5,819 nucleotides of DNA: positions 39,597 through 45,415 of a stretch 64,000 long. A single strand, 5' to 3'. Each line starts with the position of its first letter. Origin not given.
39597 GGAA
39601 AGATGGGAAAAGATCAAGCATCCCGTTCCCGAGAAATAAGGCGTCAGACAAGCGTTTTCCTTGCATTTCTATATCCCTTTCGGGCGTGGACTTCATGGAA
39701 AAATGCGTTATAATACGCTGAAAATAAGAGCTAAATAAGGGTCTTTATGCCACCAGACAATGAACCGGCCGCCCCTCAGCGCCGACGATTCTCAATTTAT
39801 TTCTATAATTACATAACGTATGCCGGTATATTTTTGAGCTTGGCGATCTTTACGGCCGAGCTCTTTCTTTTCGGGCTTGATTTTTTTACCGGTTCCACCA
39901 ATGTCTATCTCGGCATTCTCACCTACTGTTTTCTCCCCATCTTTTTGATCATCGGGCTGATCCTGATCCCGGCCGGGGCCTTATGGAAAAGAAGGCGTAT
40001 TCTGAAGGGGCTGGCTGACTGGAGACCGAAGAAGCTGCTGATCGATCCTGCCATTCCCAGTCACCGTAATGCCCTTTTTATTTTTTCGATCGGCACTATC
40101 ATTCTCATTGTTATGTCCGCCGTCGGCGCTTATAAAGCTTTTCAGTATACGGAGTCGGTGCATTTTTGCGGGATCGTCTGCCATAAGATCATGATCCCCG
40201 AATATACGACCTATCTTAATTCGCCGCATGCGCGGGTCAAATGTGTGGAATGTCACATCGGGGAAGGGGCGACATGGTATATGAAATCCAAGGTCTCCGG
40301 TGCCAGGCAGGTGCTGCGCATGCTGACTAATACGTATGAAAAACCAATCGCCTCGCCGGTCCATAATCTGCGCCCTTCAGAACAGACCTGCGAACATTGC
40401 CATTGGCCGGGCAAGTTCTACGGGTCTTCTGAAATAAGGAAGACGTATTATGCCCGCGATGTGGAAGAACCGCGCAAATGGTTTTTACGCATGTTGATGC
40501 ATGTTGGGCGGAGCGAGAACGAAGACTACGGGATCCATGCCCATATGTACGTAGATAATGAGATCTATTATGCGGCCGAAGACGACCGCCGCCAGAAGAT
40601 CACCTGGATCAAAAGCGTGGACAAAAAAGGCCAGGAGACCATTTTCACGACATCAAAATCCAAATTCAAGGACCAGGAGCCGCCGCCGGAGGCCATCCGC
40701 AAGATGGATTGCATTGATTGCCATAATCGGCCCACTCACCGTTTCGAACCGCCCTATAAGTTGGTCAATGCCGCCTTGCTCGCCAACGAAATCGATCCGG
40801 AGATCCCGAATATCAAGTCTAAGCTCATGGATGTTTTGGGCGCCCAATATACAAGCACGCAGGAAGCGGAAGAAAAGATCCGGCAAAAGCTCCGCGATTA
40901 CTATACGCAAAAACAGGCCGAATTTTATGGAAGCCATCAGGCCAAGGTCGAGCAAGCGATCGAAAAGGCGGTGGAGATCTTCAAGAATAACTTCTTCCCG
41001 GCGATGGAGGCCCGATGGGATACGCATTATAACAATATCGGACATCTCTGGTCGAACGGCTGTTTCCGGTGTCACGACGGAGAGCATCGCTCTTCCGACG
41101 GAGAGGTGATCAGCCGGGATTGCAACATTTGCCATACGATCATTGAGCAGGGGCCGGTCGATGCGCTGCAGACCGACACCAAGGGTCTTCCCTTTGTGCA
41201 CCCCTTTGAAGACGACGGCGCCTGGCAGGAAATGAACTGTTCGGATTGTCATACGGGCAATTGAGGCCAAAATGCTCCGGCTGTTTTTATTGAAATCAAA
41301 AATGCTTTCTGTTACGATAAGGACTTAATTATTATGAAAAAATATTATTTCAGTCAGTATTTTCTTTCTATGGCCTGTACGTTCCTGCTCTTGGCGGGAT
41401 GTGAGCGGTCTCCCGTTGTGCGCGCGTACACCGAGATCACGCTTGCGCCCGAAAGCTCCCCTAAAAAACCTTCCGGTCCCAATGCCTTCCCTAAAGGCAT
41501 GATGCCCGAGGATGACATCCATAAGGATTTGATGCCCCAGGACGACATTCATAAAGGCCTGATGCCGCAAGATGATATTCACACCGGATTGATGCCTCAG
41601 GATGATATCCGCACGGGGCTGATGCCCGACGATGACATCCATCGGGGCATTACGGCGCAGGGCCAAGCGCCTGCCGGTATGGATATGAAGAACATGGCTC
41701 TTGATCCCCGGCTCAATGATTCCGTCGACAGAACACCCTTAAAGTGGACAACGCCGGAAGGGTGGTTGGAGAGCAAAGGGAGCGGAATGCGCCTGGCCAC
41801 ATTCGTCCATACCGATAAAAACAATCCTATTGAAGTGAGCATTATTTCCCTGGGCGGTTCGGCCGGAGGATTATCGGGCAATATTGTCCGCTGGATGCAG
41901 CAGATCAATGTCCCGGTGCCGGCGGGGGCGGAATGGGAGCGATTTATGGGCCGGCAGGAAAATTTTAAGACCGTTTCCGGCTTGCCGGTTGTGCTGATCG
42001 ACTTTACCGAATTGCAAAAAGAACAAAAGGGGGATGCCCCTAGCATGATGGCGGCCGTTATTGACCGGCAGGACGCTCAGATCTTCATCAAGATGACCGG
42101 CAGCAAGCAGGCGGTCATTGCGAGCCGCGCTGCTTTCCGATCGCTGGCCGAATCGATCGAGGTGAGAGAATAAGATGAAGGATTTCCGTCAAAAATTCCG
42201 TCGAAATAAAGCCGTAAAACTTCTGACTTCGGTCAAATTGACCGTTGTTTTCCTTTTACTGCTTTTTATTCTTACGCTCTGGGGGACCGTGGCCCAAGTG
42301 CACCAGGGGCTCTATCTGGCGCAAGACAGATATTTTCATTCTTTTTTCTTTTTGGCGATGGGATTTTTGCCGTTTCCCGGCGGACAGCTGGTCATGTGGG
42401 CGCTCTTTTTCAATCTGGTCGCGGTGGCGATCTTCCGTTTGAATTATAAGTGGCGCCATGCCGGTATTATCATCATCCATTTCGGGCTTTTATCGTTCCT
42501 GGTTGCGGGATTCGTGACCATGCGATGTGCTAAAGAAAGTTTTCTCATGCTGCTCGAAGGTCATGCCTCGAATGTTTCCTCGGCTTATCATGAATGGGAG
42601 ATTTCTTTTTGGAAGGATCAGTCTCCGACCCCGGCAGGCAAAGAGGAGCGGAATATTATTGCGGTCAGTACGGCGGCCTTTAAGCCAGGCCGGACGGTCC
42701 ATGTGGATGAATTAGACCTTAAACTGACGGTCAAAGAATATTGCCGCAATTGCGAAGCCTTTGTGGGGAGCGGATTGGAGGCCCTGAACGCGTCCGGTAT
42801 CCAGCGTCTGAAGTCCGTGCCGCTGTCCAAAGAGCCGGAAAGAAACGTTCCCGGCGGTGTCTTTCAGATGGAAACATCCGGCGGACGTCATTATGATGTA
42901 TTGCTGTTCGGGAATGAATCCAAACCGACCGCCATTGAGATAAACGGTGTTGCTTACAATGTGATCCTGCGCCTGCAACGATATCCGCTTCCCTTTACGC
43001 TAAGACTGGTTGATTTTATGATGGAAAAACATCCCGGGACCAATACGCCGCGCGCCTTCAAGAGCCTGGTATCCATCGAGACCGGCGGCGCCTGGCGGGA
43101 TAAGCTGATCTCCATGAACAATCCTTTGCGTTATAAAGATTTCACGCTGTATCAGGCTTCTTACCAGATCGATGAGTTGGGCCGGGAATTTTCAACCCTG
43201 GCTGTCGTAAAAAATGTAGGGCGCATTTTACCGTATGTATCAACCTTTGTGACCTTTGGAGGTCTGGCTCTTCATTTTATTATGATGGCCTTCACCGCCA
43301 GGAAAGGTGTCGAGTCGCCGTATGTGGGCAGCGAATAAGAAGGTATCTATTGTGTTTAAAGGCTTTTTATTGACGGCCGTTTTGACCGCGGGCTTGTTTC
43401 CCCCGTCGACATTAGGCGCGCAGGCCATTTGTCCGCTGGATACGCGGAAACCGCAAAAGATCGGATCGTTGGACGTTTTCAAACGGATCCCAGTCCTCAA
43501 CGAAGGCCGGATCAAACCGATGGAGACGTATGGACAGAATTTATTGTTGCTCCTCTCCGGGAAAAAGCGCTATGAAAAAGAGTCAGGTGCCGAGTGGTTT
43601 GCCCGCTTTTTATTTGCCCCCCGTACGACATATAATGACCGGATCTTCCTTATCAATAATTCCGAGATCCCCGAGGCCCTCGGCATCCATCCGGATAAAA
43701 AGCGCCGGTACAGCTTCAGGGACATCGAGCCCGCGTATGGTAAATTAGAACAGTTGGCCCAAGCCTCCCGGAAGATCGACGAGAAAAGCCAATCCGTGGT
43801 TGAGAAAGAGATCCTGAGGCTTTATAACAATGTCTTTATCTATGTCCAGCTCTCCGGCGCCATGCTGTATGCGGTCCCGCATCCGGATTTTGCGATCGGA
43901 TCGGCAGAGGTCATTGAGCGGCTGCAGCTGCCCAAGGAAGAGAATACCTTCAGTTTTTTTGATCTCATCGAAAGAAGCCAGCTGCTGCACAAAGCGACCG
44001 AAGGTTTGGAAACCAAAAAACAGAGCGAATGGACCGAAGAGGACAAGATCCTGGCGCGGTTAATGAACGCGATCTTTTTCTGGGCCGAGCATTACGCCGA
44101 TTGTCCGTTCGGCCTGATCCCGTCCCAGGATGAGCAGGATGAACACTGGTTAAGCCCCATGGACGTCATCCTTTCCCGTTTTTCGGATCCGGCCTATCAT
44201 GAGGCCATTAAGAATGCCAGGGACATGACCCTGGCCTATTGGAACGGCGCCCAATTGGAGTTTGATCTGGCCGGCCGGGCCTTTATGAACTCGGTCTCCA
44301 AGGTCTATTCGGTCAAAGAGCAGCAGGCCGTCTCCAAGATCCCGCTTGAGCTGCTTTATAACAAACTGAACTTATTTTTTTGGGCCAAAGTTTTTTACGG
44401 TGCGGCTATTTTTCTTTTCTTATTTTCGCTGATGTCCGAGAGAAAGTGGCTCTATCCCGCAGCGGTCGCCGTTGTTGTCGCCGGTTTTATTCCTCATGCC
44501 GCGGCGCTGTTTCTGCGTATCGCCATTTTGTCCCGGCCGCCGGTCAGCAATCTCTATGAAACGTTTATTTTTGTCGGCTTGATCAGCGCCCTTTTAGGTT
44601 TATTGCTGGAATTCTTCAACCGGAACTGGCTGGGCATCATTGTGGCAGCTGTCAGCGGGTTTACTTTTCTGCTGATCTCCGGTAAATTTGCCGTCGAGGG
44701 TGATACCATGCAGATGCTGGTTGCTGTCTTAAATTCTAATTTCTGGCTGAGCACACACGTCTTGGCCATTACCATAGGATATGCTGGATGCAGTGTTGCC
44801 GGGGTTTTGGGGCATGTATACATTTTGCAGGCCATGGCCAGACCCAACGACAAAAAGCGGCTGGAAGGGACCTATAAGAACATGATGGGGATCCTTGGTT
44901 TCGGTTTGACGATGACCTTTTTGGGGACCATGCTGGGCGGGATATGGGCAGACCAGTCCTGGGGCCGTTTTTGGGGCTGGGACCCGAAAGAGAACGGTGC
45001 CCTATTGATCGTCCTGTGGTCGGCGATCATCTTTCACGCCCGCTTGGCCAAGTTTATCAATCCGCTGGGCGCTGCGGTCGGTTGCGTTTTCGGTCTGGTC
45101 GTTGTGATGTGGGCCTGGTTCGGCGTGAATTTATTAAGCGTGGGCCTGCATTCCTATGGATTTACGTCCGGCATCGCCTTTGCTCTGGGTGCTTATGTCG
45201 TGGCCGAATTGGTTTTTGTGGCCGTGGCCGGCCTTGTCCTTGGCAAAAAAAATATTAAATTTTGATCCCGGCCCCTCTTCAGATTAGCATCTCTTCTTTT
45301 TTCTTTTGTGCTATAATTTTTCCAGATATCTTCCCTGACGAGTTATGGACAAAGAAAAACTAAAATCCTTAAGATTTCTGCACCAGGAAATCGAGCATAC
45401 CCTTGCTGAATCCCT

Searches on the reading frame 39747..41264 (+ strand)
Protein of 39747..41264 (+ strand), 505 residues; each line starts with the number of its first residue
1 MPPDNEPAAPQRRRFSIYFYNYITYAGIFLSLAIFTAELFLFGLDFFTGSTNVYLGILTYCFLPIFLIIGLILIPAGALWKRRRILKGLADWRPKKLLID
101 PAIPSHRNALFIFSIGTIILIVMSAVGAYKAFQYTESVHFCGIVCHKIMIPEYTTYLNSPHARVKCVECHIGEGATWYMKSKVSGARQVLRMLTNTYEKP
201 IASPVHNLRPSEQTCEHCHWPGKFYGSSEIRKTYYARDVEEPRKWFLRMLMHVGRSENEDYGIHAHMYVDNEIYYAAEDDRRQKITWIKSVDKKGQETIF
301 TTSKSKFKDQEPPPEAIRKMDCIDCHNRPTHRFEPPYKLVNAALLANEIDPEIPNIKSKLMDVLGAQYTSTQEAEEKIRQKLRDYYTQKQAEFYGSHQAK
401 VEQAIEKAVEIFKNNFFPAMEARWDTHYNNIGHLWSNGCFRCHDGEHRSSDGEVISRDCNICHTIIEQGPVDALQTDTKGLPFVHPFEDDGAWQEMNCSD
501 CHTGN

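Call 3: search_protein_families(library=pfam, proteins=[window:39747-41264:+], max_evalue=0.01)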
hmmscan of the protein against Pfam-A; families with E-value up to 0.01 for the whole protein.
window:39747-41264:+ (505 aa): 4 families
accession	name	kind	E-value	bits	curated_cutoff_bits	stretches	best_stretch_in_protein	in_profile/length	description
PF03264.19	Cytochrom_NNT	-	7.3e-10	39.3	24.1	1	108-199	6-101/174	NapC/NirT cytochrome c family, N-terminal region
PF14522.11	Cytochrome_C7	-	1.5e-05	25.1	24.8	0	425-464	43-67/67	Cytochrome c7 and related cytochrome c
PF14537.11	Cytochrom_c3_2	-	2.6e-05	25.1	25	1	438-503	8-65/79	Cytochrome c3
PF02085.21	Cytochrom_CIII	-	0.00058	20.6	22.9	0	159-219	26-82/101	Class III cytochrome C family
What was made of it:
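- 39747..41264 (+): ImcH-like inner-membrane heptaheme quinol/quinone oxidoreductase. Matches the NapC/NirT N-terminal region (call 3).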

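Call 4: search_protein_families(library=ncbifam, proteins=[window:39747-41264:+], max_evalue=0.01)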
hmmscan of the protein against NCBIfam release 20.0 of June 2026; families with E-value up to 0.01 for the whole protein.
window:39747-41264:+ (505 aa): 5 families
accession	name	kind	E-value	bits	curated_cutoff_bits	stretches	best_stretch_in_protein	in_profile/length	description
TIGR03153.1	cytochr_NrfH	equivalog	6.7e-12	45.7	134.2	1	116-219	5-109/138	cytochrome c nitrite reductase small subunit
TIGR02162.1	torC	equivalog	1e-05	25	478.2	1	104-200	10-111/387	pentaheme c-type cytochrome TorC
TIGR02161.1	napC_nirT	subfamily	0.0013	18.6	310.6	1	104-196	12-108/185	periplasmic nitrate (or nitrite) reductase c-type cytochrome, NapC/NirT family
NF011606.0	PRK15032.1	equivalog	0.0027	16.9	455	1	103-191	10-102/390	pentaheme c-type cytochrome TorC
TIGR03508.1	decahem_SO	subfamily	0.0038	16.7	192.2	0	133-233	65-164/258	DmsE family decaheme c-type cytochrome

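Call 45: find_homologous_proteins(query=window:39747-41261:+, max_evalue=1e-10)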
Query window:39747-41261:+ (505 aa): 7086 proteins with E <= 1e-10 among 8000 candidates; the best 120 are listed.
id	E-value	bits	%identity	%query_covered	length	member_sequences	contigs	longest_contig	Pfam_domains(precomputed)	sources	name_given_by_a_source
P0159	0.0e+0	1214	100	100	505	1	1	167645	PF03264.20,PF14522.12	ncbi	-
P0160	7.6e-226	769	60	99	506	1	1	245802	PF14537.12,PF03264.20,PF14522.12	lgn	-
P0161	6.4e-224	762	61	99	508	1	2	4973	PF03264.20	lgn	-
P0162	1.2e-223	761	60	98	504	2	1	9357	PF14537.12,PF03264.20,PF14522.12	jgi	-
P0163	2.6e-222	757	60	98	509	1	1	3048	PF14537.12,PF03264.20,PF14522.12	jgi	-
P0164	1.3e-220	751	58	100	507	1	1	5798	PF03264.20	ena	-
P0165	3.9e-219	747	59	98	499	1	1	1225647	PF14537.12,PF03264.20,PF14522.12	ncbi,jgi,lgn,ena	ncbi:MAG: NapC/NirT family cytochrome c [Candidatus Omnitrophota bacterium]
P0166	1.4e-218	745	59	100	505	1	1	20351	PF03264.20,PF14522.12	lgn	-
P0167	8.6e-218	742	58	99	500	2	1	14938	PF14537.12,PF03264.20,PF14522.12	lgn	-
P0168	4.9e-216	736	58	98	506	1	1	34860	PF14537.12,PF03264.20,PF14522.12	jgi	jgi:hypothetical protein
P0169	7.8e-216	736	58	99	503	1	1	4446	PF03264.20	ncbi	-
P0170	3.5e-215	734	58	99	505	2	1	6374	PF14537.12,PF03264.20,PF14522.12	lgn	-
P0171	9.4e-215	732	59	99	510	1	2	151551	PF03264.20,PF14522.12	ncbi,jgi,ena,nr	ncbi:MAG TPA: NapC/NirT family cytochrome c [Candidatus Omnitrophota bacterium]|nr:NapC/NirT family 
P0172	1.3e-214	732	59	97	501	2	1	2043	PF03264.20,PF14522.12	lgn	-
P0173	2.3e-214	731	59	99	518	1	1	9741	PF03264.20,PF14522.12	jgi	-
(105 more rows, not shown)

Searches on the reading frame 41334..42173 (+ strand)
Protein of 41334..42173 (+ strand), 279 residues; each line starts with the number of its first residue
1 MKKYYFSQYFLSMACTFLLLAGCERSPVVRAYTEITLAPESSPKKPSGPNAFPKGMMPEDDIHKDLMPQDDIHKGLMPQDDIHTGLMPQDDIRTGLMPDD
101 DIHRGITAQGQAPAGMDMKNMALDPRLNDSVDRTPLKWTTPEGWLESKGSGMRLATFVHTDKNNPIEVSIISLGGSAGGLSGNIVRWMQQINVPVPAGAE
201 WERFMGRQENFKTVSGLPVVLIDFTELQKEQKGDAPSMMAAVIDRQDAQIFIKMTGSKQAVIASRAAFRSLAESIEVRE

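Call 3: search_protein_families(library=pfam, proteins=[window:41334-42173:+], max_evalue=0.01)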
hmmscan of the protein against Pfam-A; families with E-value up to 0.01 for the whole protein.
window:41334-42173:+ (279 aa): 0 families

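Call 4: search_protein_families(library=ncbifam, proteins=[window:41334-42173:+], max_evalue=0.01)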
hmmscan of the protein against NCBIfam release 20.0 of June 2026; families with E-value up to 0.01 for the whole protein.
window:41334-42173:+ (279 aa): 0 families

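Call 76: search_protein_families(library=pfam, proteins=[window:41334-42173:+], max_evalue=0.001)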
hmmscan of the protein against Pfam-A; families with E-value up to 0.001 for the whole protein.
window:41334-42173:+ (279 aa): 0 families
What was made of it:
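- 41334..42173 (+): p279: lipoprotein of unknown function with five tandem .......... repeats, placed 1 nt before resB. No family hit (calls 3, 4, 76).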

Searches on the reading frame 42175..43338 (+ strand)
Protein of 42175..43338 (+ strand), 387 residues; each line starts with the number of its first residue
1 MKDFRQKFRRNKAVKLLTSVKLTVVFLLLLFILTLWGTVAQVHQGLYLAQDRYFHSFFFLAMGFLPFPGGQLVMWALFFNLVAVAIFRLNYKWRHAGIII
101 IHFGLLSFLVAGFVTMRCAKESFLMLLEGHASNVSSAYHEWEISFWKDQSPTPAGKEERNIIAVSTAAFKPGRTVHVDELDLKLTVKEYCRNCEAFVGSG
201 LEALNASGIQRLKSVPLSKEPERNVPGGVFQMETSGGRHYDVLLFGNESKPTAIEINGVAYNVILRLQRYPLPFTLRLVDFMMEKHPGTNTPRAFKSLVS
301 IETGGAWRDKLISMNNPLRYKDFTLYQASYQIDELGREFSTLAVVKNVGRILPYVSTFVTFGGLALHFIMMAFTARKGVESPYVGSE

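Call 18: search_protein_families(library=pfam, proteins=[window:42175-43338:+], max_evalue=0.0001)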
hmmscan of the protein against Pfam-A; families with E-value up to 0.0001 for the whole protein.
window:42175-43338:+ (387 aa): 1 family
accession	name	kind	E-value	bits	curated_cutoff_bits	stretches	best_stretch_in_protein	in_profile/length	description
PF05140.19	ResB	-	1.3e-14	54.3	24.6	1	271-339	204-273/486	ResB-like family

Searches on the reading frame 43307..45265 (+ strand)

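Call 18: search_protein_families(library=pfam, proteins=[window:43307-45265:+], max_evalue=0.0001)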
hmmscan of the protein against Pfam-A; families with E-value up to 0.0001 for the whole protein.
window:43307-45265:+ (652 aa): 1 family
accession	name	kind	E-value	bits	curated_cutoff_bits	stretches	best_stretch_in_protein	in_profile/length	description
PF01578.25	Cytochrom_C_asm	-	2.3e-25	89.9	29.9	1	413-615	1-212/212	Cytochrome C assembly protein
